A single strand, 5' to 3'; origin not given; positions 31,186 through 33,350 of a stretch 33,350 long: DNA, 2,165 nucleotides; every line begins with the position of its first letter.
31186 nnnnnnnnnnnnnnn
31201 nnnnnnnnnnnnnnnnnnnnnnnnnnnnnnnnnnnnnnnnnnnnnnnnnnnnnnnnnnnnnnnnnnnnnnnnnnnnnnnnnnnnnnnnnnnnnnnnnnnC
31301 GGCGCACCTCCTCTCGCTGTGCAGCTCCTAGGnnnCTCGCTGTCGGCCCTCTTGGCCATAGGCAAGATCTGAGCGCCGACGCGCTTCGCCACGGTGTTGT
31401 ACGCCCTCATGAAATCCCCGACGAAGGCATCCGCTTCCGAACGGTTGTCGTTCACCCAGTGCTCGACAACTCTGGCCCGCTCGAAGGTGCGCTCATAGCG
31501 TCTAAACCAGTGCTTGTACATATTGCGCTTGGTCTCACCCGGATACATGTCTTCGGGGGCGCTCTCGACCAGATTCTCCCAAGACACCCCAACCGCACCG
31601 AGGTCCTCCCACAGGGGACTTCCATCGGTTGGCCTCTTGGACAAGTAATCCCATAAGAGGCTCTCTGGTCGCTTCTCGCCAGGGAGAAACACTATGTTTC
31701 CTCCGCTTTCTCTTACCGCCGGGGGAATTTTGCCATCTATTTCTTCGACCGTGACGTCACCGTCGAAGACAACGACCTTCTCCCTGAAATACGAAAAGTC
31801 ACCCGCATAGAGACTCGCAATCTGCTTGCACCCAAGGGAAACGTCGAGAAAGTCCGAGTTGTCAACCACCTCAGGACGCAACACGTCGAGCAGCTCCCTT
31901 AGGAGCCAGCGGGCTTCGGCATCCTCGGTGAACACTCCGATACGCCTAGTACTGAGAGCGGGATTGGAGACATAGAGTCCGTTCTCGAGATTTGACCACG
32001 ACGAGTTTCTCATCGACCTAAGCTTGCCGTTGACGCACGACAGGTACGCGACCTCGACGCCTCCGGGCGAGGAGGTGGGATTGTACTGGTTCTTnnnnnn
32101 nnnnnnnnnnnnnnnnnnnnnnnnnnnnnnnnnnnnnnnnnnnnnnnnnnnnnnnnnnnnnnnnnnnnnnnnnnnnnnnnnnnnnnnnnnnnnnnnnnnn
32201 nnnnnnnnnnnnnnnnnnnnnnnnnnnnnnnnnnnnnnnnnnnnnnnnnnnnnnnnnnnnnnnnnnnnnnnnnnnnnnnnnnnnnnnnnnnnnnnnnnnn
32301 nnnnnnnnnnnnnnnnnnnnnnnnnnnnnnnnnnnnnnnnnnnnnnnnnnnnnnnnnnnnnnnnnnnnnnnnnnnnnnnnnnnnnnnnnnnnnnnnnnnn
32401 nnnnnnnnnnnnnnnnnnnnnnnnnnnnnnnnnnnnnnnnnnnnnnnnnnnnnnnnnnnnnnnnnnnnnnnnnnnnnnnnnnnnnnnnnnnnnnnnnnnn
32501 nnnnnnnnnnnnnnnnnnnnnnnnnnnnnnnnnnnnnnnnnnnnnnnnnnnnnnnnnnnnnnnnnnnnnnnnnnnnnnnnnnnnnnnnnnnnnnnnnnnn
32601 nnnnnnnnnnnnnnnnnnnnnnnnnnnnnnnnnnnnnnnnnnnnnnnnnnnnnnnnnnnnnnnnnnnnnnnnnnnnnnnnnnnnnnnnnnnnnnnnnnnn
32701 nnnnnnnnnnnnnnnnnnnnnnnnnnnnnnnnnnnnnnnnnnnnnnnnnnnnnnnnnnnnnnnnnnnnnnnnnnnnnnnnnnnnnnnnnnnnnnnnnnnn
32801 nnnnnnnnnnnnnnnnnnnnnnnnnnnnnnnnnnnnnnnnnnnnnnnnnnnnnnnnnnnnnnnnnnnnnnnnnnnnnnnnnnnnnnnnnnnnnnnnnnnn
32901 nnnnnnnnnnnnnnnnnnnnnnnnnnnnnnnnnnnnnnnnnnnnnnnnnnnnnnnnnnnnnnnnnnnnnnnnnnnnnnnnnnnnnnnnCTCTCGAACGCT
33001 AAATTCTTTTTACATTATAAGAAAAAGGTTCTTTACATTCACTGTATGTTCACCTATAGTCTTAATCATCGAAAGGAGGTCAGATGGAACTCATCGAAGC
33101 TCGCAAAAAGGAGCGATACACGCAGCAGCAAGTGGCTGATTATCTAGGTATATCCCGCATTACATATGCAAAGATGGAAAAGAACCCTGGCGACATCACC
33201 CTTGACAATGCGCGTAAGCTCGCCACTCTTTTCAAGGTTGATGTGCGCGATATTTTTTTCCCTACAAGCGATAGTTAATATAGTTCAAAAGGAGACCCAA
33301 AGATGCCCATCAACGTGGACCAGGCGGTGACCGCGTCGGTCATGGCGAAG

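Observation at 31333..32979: Prophage repressor fused in one ORF to a half OLD-family ATPase and a Toprim nuclease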

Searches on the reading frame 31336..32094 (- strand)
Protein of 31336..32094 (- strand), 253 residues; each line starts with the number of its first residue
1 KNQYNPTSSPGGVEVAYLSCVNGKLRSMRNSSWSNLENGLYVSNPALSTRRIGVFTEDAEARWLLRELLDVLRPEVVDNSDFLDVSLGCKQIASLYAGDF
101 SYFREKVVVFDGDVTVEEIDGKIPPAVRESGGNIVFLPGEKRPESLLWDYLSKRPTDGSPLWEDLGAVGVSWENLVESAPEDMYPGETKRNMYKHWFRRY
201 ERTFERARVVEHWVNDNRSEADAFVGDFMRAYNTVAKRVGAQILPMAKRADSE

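Call 47: predict_structure(alignment_id=A3)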
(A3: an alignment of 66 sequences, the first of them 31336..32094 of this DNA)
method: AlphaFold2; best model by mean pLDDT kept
length: 253 residues; sequences in the alignment: 66
mean_pLDDT: 87.4   pTM: 0.78
mean pLDDT of the five models: 87.4, 84.8, 84.8, 84.4, 83.7
residues with pLDDT >= 90: 188; 70-90: 12; 50-70: 48; < 50: 5
segments of 3 or more residues with pLDDT < 50: 250-253
pLDDT, mean of each block of 10 residues (from residue 1): 62 62 63 64 61 96 98 96 93 94 96 92 93 96 97 89 96 94 95 97 97 96 97 96 80 37
secondary structure, 60 per line:
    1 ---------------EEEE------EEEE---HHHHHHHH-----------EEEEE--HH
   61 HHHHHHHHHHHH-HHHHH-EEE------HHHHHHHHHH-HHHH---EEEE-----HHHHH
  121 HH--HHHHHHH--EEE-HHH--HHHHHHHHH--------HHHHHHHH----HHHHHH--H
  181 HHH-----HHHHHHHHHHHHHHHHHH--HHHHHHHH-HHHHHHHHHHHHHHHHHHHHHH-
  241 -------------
elements in order: E16-19 E26-29 H33-40 E52-56 H59-72 H74-78 E80-82 H89-98 H100-103 E107-110 H116-122 H125-131 E134-136 H143-151 H160-167 H172-177 H180-183 H189-206 H209-216 H218-239

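Call 50: fold_search(model_id=the predicted structure, library=pdb)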
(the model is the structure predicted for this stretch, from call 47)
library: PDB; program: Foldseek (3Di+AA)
matches with E <= 10: 460; with E <= 0.001: 0
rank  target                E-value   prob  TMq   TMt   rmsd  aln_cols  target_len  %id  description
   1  8jq9_A                1.7e-02  0.72  0.31  0.20   9.4       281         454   12  Structure of Gabija GajA (released 2024-02-28)
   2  8x5i_B                1.8e-02  0.66  0.30  0.17  11.1       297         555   12  Structure of ATP/Mg2+ bound Gabija GajA (released 2024-02-28)
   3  8x5i_A                2.0e-02  0.69  0.30  0.19  10.9       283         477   12  Structure of ATP/Mg2+ bound Gabija GajA (released 2024-02-28)
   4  6nk8_A                2.4e-02  0.94  0.36  0.42   8.0       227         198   13  C-terminal region of the Burkholderia pseudomallei OLD protein (released 2019-08-07)
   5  6njv                  2.8e-02  0.96  0.36  0.42   8.1       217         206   12  C-terminal region of the Xanthomonas campestris pv. campestris OLD protein phased with iodine (released 2019-08-07)
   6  8x5i_C                3.2e-02  0.69  0.32  0.20   9.7       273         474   13  Structure of ATP/Mg2+ bound Gabija GajA (released 2024-02-28)
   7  8jqb_A                3.2e-02  0.60  0.30  0.19  10.6       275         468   12  Structure of Gabija GajA-GajB 4:4 Complex (released 2024-02-28)
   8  8tjy_A                4.2e-02  0.63  0.32  0.20  10.1       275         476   13  Structure of Gabija AB complex (released 2024-04-24)
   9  6nk8_B                4.7e-02  0.92  0.38  0.44   7.9       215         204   12  C-terminal region of the Burkholderia pseudomallei OLD protein (released 2019-08-07)
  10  6njx                  5.0e-02  0.91  0.38  0.45   7.8       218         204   13  C-terminal region of the Xanthomonas campestris pv. campestris OLD protein phased with mercury (released 2019-08-07)
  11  8j4t_A                5.0e-02  0.47  0.29  0.19  10.6       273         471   10  GajA-GajB complex (released 2024-02-21)
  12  8wy4_A                1.1e-01  0.21  0.24  0.16  13.3       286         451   12  GajA tetramer with ATP (released 2024-02-28)
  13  8u7i_A                1.4e-01  0.41  0.31  0.16  10.5       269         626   12  Structure of the phage immune evasion protein Gad1 bound to the Gabija GajAB complex (released 2023-11-22)
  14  8wy5_A                2.1e-01  0.18  0.26  0.17  13.0       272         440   13  Structure of Gabija GajA in complex with DNA (released 2024-02-28)
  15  2el7_A                2.8e-01  0.08  0.16  0.14  16.9       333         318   11  Crystal structure of Tryptophanyl-tRNA synthetase from Thermus thermophilus (released 2008-03-18)
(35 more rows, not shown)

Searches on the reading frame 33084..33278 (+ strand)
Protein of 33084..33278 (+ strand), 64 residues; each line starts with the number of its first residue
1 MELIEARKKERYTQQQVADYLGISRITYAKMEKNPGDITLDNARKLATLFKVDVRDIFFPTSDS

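Call 23: search_protein_families(library=pfam, proteins=[window:33084-33278:+], max_evalue=0.1)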
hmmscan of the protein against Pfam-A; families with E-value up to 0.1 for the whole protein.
window:33084-33278:+ (64 aa): 8 families
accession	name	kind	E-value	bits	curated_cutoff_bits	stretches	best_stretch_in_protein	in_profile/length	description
PF01381.28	HTH_3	-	4.3e-13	49.5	23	1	4-56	2-54/55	Helix-turn-helix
PF12844.13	HTH_19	-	6.3e-06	26.5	30.2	1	5-53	6-54/64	Helix-turn-helix domain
PF13443.12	HTH_26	-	0.00016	22.3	22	1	5-58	4-58/63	Cro/C1-type HTH DNA-binding domain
PF04545.22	Sigma70_r4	-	0.001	19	24.1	1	2-26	11-35/50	Sigma-70, region 4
PF13384.12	HTH_23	-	0.0021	18.3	24.6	1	6-30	13-36/50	Homeodomain-like domain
PF13560.12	HTH_31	-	0.0026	18.5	27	1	5-54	8-58/64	Helix-turn-helix domain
PF02954.25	HTH_8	-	0.0066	16.6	22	1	4-27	11-34/42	Bacterial regulatory protein, Fis family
PF13545.12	HTH_Crp_2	-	0.051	14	27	1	11-28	22-39/70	Crp-like helix-turn-helix domain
